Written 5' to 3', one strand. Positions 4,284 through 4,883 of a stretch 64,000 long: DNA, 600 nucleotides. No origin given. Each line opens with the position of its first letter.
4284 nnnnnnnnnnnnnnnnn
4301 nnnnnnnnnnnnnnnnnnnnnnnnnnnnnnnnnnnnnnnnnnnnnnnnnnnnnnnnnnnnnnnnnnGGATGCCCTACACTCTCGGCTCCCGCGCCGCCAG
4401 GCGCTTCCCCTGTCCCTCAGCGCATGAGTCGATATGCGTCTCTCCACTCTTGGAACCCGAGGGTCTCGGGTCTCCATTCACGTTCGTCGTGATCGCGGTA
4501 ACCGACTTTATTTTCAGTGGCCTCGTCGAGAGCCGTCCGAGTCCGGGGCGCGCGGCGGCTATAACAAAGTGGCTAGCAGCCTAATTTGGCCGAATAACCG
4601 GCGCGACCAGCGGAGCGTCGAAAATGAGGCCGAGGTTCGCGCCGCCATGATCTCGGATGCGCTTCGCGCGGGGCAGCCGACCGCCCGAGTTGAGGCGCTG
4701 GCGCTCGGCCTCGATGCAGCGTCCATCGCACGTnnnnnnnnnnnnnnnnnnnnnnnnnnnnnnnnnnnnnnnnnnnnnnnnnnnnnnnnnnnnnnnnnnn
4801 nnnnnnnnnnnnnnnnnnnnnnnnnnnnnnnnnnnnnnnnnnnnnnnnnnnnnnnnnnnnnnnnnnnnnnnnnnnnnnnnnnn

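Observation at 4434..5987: Highly divergent tyrosine integrase at tRNA-Gly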

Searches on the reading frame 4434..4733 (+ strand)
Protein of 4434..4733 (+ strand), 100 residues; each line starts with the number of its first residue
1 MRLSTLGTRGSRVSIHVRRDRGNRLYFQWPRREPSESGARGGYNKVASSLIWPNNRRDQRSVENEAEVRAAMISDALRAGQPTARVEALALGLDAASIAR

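Call 86: predict_structure(alignment_id=A4)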
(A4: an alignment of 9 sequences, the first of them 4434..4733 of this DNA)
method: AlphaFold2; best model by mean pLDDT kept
length: 100 residues; sequences in the alignment: 9
mean_pLDDT: 90.3   pTM: 0.80
mean pLDDT of the five models: 90.3, 89.0, 86.5, 82.2, 79.1
residues with pLDDT >= 90: 78; 70-90: 13; 50-70: 9; < 50: 0
segments of 3 or more residues with pLDDT < 50: none
pLDDT, mean of each block of 10 residues (from residue 1): 92 96 96 74 92 97 97 95 94 70
secondary structure, 60 per line:
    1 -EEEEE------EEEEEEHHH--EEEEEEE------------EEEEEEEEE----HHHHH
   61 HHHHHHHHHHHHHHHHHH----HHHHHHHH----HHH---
elements in order: E2-6 E13-18 E24-30 E43-51 H56-78 H83-90

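Call 88: fold_search(model_id=the predicted structure, library=pdb)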
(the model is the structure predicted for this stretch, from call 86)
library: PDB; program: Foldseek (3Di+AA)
matches with E <= 10: 237; with E <= 0.001: 0
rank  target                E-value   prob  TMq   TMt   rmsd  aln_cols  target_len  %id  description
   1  3nm7_C                5.5e-01  0.13  0.23  0.29   7.4        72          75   11  Crystal Structure of Borrelia burgdorferi Pur-alpha (released 2010-10-06)
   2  6cqk_A                7.0e-01  0.11  0.21  0.22   8.9        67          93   10  Crystal Structure of mitochondrial single-stranded DNA binding proteins from S. cerevisiae, Rim1 (Form1) (released 2018-05-30)
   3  3nm7_B                9.0e-01  0.12  0.24  0.30   6.6        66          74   15  Crystal Structure of Borrelia burgdorferi Pur-alpha (released 2010-10-06)
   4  6ycs_D                1.1e+00  0.10  0.28  0.36   7.3        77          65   14  Human Transcription Cofactor PC4 DNA-binding domain in complex with full phosphorothioate 5-10-5 2'-O-methyl DNA gapme (released 2020-04-29)
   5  3nm7_A                1.2e+00  0.08  0.21  0.23   7.1        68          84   13  Crystal Structure of Borrelia burgdorferi Pur-alpha (released 2010-10-06)
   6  3qcp                  1.2e+00  0.12  0.21  0.07   7.3        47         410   19  QSOX from Trypanosoma brucei (released 2012-05-30)
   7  3nm7_D                1.2e+00  0.11  0.24  0.30   7.1        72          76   12  Crystal Structure of Borrelia burgdorferi Pur-alpha (released 2010-10-06)
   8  6cqm_A                1.2e+00  0.06  0.18  0.19   9.3        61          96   11  Crystal Structure of mitochondrial single-stranded DNA binding proteins from S. cerevisiae, Rim1 (Form2) (released 2018-05-30)
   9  9dei_I                1.2e+00  0.06  0.16  0.11   9.6        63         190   14  Trypanosoma brucei mitochondrial RNA-editing catalytic complex 1, U-deletion (RECC1) (released 2026-01-21)
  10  8y3t_A                1.3e+00  0.08  0.29  0.26   8.2        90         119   16  The self-assembled nanotube of CPC46A/Q70H (released 2024-11-06)
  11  5fs4_B                1.8e+00  0.06  0.23  0.20   8.9        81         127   14  Bacteriophage AP205 coat protein (released 2016-09-21)
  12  6cqo_H                1.8e+00  0.04  0.17  0.21  10.0        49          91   18  Crystal Structure of mitochondrial single-stranded DNA binding proteins from S. cerevisiae (SeMet Labeled), Rim1 (Form (released 2018-05-30)
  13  6cqm_E                1.9e+00  0.07  0.21  0.22   8.4        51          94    8  Crystal Structure of mitochondrial single-stranded DNA binding proteins from S. cerevisiae, Rim1 (Form2) (released 2018-05-30)
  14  7qca_LZ0              1.9e+00  0.07  0.20  0.17  12.3        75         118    9  Spraguea lophii ribosome (released 2022-11-30)
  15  1m4j_A                2.3e+00  0.09  0.19  0.15   6.5        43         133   14  CRYSTAL STRUCTURE OF THE N-TERMINAL ADF-H DOMAIN OF MOUSE TWINFILIN ISOFORM-1 (released 2002-11-13)
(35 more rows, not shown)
